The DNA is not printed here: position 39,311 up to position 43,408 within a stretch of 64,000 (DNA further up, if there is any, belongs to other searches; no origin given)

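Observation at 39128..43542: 1265-aa orphan ORF on a compositionally distinct single-gene islet between mnmA and the dus gene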

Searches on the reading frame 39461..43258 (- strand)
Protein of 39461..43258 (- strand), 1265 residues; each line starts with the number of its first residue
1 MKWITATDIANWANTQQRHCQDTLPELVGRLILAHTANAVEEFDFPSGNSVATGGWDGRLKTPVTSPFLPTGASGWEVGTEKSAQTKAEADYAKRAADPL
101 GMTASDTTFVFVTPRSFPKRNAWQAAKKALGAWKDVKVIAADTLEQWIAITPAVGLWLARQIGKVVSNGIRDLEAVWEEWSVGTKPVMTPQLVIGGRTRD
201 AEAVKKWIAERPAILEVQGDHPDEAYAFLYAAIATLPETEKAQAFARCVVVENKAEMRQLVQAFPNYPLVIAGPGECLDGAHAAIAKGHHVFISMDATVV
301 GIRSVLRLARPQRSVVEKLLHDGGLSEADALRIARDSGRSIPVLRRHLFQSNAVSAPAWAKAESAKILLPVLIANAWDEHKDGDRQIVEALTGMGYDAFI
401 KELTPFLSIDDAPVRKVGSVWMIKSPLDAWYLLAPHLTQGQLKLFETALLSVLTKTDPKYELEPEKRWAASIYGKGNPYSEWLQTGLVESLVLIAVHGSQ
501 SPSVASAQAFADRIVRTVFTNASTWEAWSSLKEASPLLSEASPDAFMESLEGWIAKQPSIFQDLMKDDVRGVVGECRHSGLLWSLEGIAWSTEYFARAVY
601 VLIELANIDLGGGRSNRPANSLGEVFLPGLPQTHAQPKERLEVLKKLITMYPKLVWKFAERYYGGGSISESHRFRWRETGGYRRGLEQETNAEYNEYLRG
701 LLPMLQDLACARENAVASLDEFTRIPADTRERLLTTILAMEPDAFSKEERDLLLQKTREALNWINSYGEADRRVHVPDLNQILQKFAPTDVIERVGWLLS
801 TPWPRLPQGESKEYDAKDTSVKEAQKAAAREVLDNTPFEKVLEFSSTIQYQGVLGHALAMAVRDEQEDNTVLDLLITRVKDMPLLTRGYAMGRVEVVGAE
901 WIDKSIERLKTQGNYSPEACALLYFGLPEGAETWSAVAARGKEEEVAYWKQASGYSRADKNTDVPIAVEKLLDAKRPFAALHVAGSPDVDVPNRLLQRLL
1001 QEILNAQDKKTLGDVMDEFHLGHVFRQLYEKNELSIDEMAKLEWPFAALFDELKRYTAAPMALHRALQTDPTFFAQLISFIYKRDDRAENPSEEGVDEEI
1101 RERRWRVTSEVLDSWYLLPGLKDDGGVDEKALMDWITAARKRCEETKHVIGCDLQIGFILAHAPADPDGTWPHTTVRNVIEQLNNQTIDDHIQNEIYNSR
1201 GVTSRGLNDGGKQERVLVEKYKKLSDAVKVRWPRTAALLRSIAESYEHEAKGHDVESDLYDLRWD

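Call 4: search_protein_families(library=pfam, proteins=[window:39461-43258:-], max_evalue=0.01)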
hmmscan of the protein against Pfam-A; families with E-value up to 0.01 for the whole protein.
window:39461-43258:- (1265 aa): 0 families

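Call 5: search_protein_families(library=padloc, proteins=[window:39461-43258:-], max_evalue=1)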
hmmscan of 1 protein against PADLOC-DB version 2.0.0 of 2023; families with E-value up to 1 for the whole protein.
window:39461-43258:- (1265 aa): 1 family
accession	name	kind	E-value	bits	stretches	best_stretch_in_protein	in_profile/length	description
PDLC03991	PD-Lambda-4_A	-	0.00054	15.7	1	582-649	597-664/1283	-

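Call 6: search_protein_families(library=ncbifam, proteins=[window:39461-43258:-], max_evalue=1)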
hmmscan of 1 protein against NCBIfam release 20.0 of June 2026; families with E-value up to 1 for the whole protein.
window:39461-43258:- (1265 aa): 3 families
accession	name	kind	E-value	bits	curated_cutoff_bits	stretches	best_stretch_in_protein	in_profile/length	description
NF003952.0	PRK05450.1-5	subfamily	0.0063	15.7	193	1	182-250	62-130/250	3-deoxy-manno-octulosonate cytidylyltransferase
NF003950.0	PRK05450.1-3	subfamily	0.008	15.5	234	1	181-257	61-138/248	3-deoxy-manno-octulosonate cytidylyltransferase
NF009905.0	PRK13368.1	subfamily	0.0082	15.5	255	1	181-258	61-136/243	3-deoxy-manno-octulosonate cytidylyltransferase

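Call 7: search_protein_families(library=phrogs, proteins=[window:39461-43258:-], max_evalue=1)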
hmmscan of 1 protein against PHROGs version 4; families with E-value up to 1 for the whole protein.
window:39461-43258:- (1265 aa): 1 family
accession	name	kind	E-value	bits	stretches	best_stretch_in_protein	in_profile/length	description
phrog_18693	-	unknown function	2.6e-173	579.5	1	1-1262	1-1254/1258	-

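Call 8: search_solved_structures(query=window:39461-43258:-, max_evalue=1)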
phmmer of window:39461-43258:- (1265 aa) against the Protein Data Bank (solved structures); distinct sequences matched with E-value up to 1: 0.

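Call 9: find_homologous_proteins(query=window:39461-43258:-)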
Query window:39461-43258:- (1265 aa): 439 proteins with E <= 0.001 among 8000 candidates; the best 120 are listed.
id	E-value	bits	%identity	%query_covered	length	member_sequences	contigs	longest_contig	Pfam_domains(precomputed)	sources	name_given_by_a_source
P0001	0.0e+0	2901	100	100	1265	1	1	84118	-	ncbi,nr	ncbi:MAG: hypothetical protein HGA31_00655 [Candidatus Moranbacteria bacterium]|nr:hypothetical prot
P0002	0.0e+0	2619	89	100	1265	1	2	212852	-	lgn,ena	-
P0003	0.0e+0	2613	89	100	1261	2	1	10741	-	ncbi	-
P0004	0.0e+0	2587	88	100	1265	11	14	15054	-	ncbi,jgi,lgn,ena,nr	ncbi:MAG: hypothetical protein UY62_C0050G0005 [Parcubacteria group bacterium GW2011_GWF2_50_9]|nr:M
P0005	0.0e+0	2413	81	100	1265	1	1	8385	-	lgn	-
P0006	0.0e+0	2382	80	100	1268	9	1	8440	-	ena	-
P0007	0.0e+0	2365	79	100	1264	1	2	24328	-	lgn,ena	-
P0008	0.0e+0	2348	79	100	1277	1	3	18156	-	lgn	-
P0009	0.0e+0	2318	77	100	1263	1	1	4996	-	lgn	-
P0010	0.0e+0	2310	78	100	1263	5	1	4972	-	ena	-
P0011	0.0e+0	2305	78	100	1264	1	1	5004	-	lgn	-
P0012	0.0e+0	2284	77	100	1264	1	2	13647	-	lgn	-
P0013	0.0e+0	2265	76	100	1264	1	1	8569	-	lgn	-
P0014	0.0e+0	2238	75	100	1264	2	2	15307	-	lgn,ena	-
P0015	0.0e+0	2224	74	100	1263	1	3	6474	-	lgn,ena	-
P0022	0.0e+0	2139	71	100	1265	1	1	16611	-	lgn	-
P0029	0.0e+0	2074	70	100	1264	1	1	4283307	-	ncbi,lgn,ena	-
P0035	0.0e+0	1965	66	100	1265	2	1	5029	-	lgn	-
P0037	0.0e+0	1944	66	100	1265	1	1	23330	-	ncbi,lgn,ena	-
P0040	0.0e+0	1934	66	98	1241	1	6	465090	-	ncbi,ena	-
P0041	0.0e+0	1921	66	100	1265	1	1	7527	-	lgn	-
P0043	0.0e+0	1907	65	100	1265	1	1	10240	-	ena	-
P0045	0.0e+0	1894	64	100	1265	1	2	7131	-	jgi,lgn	-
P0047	0.0e+0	1885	65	100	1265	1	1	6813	-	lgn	-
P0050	0.0e+0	1861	62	100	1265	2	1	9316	-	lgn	-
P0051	0.0e+0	1851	63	100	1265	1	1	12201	-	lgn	-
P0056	0.0e+0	1816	61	100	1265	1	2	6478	-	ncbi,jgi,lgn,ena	-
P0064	0.0e+0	1766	60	100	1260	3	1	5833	-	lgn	-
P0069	0.0e+0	1737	59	100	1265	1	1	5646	-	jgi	jgi:hypothetical protein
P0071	0.0e+0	1735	59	100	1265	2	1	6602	-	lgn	-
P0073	0.0e+0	1715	58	100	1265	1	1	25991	-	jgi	jgi:hypothetical protein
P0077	0.0e+0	1678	57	100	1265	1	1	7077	-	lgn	-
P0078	0.0e+0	1675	58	100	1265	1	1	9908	-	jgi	jgi:hypothetical protein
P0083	0.0e+0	1649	55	100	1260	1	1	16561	-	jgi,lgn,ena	-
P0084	0.0e+0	1648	57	100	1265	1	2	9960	-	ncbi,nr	ncbi:MAG: hypothetical protein ABFD89_20690 [Bryobacteraceae bacterium]|nr:hypothetical protein [bac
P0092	0.0e+0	1554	54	100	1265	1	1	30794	-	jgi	jgi:hypothetical protein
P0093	0.0e+0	1548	52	100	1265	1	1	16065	-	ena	-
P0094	0.0e+0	1535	52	100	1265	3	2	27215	-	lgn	-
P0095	0.0e+0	1534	51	100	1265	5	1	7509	-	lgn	-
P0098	0.0e+0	1515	53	100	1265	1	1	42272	-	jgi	jgi:hypothetical protein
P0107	0.0e+0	1466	51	100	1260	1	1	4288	-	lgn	-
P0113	0.0e+0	1407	47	100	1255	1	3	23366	-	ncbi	-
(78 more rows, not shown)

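Call 10: search_dna_similar(query=window:39461-43258:-, collection=phages, mode=protein, max_rows=30)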
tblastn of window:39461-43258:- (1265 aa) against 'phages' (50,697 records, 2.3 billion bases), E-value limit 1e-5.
Records with a match: 1; places in all: 1; records where one place covers at least 80% of the query: 0.
Best place of each record, by identity: <60% 1.
By first word of the organism name: Bacteriophage 1.
By host as written in the record: - 1.
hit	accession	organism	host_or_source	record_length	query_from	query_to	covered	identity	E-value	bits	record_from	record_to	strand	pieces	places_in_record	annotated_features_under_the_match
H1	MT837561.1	Bacteriophage sp.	human fecal samples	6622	16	622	48%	24.6%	2e-39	166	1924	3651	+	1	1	record has no annotation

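Call 12: find_related_loci(query=window:39461-43258:-, collection=genome_contigs, flank=8000)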
Query window:39461-43258:- (1265 aa) in genome_contigs; peptide patterns used: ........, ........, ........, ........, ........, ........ (x = any residue, [..] = any of these).
21 stretches matched a pattern; 8 encode a relative of the query (tblastn E <= 1e-3); 8 distinct loci.
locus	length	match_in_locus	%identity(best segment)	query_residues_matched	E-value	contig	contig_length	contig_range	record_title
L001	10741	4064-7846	89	1-1265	0e+0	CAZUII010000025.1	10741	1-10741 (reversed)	MAG TPA_asm: uncultured Candidatus Saccharibacteria bacterium isolate SRP342105_co1_365 genome assembly, contig: NODE_84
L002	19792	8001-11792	66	1-1265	0e+0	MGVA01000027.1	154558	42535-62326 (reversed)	MAG: Elusimicrobia bacterium RIFOXYA12_FULL_51_18 rifixya3_full_scaffold_27, whole genome shotgun sequence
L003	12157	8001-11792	68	1-1265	0e+0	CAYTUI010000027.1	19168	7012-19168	MAG TPA_asm: uncultured Gammaproteobacteria bacterium isolate SRP062349_co4_110 genome assembly, contig: NODE_544_length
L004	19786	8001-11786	32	1-1264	4e-176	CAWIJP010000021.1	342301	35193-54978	MAG: uncultured Acidobacteriaceae bacterium isolate MFD05512.bin.1.162 genome assembly, contig: contig_497, whole genome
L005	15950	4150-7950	29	1-1254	7e-169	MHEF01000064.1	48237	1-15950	MAG: Nitrospirae bacterium RBG_13_39_12 RBG_13_scaffold_202, whole genome shotgun sequence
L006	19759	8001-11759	27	1-1263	3e-111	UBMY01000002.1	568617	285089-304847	Rhizobiales bacterium isolate AFS011288 genome assembly, contig: contig_2, whole genome shotgun sequence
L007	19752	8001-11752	27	1-1263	1e-82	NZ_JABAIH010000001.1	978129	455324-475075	Rhizobium sp. P32RR-XVIII NODE_1_length_978129_cov_95.083969, whole genome shotgun sequence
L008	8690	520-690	48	1-60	6e-9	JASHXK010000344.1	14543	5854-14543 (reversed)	MAG: Terriglobales bacterium isolate JOPF255 JOPF_NEAR_contig_813475, whole genome shotgun sequence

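Call 17: find_encoding_contigs(protein=P0002, flank=8000, max_places=3)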
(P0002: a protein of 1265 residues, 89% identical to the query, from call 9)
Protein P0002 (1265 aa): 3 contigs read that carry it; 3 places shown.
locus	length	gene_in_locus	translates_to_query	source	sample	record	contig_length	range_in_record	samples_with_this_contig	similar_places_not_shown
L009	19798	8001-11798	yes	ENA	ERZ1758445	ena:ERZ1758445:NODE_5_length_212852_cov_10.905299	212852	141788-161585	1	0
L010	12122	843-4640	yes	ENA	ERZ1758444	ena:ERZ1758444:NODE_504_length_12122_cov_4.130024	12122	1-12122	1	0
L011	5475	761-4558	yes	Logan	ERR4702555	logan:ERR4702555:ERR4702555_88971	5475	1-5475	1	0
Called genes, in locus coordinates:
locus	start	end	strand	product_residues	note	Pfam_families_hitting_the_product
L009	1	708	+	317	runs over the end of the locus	PF00565:SNase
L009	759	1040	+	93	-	-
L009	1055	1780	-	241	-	-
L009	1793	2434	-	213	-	PF00730:HhH-GPD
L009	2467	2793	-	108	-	-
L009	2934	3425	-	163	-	PF00903:Glyoxalase, PF13669:Glyoxalase_4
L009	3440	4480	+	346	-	-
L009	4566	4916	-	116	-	-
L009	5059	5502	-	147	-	PF00293:NUDIX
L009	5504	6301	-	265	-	PF05675:DUF817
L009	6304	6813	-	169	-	PF13302:Acetyltransf_3, PF00583:Acetyltransf_1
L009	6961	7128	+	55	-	-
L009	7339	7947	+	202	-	-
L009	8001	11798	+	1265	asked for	-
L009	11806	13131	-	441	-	PF00239:Resolvase, PF07508:Recombinase, PF13408:Zn_ribbon_recom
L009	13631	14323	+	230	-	-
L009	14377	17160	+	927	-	PF04234:CopC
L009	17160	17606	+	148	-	-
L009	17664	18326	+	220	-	PF13462:Thioredoxin_4, PF01323:DSBA, PF13743:Thioredoxin_5 (weak)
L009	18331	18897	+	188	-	PF02600:DsbB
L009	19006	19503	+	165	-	-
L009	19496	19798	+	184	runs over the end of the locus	-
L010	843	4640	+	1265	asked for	-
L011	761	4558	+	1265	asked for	-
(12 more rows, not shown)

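Call 18: find_encoding_contigs(protein=P0029, flank=8000, max_places=3)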
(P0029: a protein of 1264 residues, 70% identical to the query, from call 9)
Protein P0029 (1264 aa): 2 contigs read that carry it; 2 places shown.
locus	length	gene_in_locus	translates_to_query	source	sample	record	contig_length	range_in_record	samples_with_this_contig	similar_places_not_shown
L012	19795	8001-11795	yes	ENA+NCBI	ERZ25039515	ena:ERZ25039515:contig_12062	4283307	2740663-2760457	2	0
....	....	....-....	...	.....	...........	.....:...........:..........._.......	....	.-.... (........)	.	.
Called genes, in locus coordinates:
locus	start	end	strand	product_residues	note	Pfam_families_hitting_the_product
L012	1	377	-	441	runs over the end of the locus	PF02310:B12-binding, PF04055:Radical_SAM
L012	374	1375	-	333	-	PF01073:3Beta_HSD, PF01370:Epimerase, PF04321:RmlD_sub_bind (weak), PF13460:NAD_binding_10, PF16363:GDP_Man_Dehyd, PF07993:NAD_binding_4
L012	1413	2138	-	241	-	PF02517:Rce1-like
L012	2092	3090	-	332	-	PF01073:3Beta_HSD, PF01370:Epimerase, PF04321:RmlD_sub_bind, PF07993:NAD_binding_4 (faint), PF13460:NAD_binding_10, PF16363:GDP_Man_Dehyd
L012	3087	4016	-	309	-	PF14378:PAP2_3, PF01569:PAP2 (weak)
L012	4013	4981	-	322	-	PF01073:3Beta_HSD, PF01370:Epimerase, PF02719:Polysacc_synt_2, PF04321:RmlD_sub_bind, PF05368:NmrA, PF07993:NAD_binding_4, PF13460:NAD_binding_10, PF16363:GDP_Man_Dehyd, +2 more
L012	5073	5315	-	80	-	PF01078:Mg_chelatase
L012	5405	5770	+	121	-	PF12844:HTH_19, PF13560:HTH_31 (weak), PF01381:HTH_3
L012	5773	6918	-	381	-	PF12844:HTH_19 (weak), PF01381:HTH_3 (weak), PF12728:HTH_17 (weak)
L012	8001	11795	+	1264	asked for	-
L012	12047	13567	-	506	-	PF13541:ChlI, PF00493:MCM (weak), PF01078:Mg_chelatase, PF07728:AAA_5 (weak), PF13335:Mg_chelatase_C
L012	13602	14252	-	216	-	PF00071:Ras (faint)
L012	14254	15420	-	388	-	PF13439:Glyco_transf_4, PF00534:Glycos_transf_1, PF13692:Glyco_trans_1_4, PF13524:Glyco_trans_1_2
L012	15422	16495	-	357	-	PF00534:Glycos_transf_1, PF13692:Glyco_trans_1_4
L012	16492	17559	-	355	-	PF00534:Glycos_transf_1, PF13692:Glyco_trans_1_4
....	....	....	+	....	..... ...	-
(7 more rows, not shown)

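Call 19: find_encoding_contigs(protein=P0040, flank=8000, max_places=3)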
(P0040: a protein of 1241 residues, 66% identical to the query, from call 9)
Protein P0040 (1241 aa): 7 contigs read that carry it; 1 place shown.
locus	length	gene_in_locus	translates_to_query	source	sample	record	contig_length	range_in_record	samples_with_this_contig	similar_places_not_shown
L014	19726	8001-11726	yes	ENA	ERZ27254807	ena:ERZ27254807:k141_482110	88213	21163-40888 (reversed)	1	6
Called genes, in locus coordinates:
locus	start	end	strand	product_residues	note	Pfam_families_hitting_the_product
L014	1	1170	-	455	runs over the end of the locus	PF01420:Methylase_S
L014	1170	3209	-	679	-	PF12161:HsdM_N, PF02384:N6_Mtase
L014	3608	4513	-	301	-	PF02899:Phage_int_SAM_1, PF00589:Phage_integrase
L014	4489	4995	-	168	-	-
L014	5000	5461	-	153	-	-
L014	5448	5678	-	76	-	-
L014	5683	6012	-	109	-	-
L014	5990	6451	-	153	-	-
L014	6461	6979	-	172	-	-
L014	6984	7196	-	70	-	-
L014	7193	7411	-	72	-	-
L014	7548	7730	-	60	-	-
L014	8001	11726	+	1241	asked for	-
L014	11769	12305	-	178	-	-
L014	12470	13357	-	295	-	-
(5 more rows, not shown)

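Call 24: find_encoding_contigs(protein=P0004, flank=8000, max_places=5)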
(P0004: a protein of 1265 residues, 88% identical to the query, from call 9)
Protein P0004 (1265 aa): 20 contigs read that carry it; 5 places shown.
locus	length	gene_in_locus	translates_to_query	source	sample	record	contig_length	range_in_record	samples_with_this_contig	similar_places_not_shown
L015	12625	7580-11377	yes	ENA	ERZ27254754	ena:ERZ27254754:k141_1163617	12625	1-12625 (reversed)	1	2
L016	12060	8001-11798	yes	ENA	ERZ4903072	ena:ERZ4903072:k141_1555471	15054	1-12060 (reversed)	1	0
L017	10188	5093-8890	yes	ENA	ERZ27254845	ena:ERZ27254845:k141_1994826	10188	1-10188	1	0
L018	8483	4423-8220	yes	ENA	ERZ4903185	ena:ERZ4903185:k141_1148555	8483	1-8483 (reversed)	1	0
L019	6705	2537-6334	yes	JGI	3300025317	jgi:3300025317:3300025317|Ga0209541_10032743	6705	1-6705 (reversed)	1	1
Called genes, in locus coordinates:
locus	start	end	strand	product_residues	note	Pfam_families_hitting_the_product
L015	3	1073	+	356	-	?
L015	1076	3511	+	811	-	-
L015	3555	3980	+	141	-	-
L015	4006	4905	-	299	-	PF00589:Phage_integrase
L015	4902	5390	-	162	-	-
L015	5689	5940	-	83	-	-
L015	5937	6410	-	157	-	PF12869:tRNA_anti-like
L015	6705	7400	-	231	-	-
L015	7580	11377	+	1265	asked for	-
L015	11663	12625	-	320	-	PF05598:DUF772, PF01609:DDE_Tnp_1, PF13612:DDE_Tnp_1_3 (weak)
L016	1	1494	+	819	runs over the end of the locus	PF04313:HSDR_N (weak), PF04851:ResIII, PF00270:DEAD, PF18766:SWI2_SNF2, PF00271:Helicase_C (weak), PF08463:EcoEI_R_C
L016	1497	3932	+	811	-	-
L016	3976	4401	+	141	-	-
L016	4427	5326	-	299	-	PF00589:Phage_integrase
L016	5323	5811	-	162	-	-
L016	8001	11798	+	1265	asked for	-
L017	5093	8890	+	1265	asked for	-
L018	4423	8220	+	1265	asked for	-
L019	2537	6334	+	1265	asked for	-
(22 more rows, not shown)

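Call 25: find_encoding_contigs(protein=P0003, flank=8000, max_places=3)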
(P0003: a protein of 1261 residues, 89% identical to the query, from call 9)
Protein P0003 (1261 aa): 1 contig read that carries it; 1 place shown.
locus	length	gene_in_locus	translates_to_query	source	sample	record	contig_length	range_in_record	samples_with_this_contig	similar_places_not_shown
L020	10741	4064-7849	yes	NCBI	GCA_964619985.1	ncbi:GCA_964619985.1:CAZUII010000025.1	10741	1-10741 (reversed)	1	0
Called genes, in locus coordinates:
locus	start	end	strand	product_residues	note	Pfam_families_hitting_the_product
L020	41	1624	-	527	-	PF00239:Resolvase, PF07508:Recombinase (weak), PF09851:SHOCT (faint), PF13408:Zn_ribbon_recom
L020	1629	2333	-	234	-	-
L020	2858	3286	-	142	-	-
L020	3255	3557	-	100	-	PF04026:SpoVG (weak)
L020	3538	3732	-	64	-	-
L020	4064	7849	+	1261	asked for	-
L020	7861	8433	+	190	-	-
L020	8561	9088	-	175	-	PF13521:AAA_28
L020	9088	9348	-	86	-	PF18926:DUF5676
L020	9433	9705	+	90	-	PF02583:Trns_repr_metal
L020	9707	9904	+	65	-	PF11666:DUF2933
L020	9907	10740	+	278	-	?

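Call 26: find_encoding_contigs(protein=P0001, flank=10000, max_places=3)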
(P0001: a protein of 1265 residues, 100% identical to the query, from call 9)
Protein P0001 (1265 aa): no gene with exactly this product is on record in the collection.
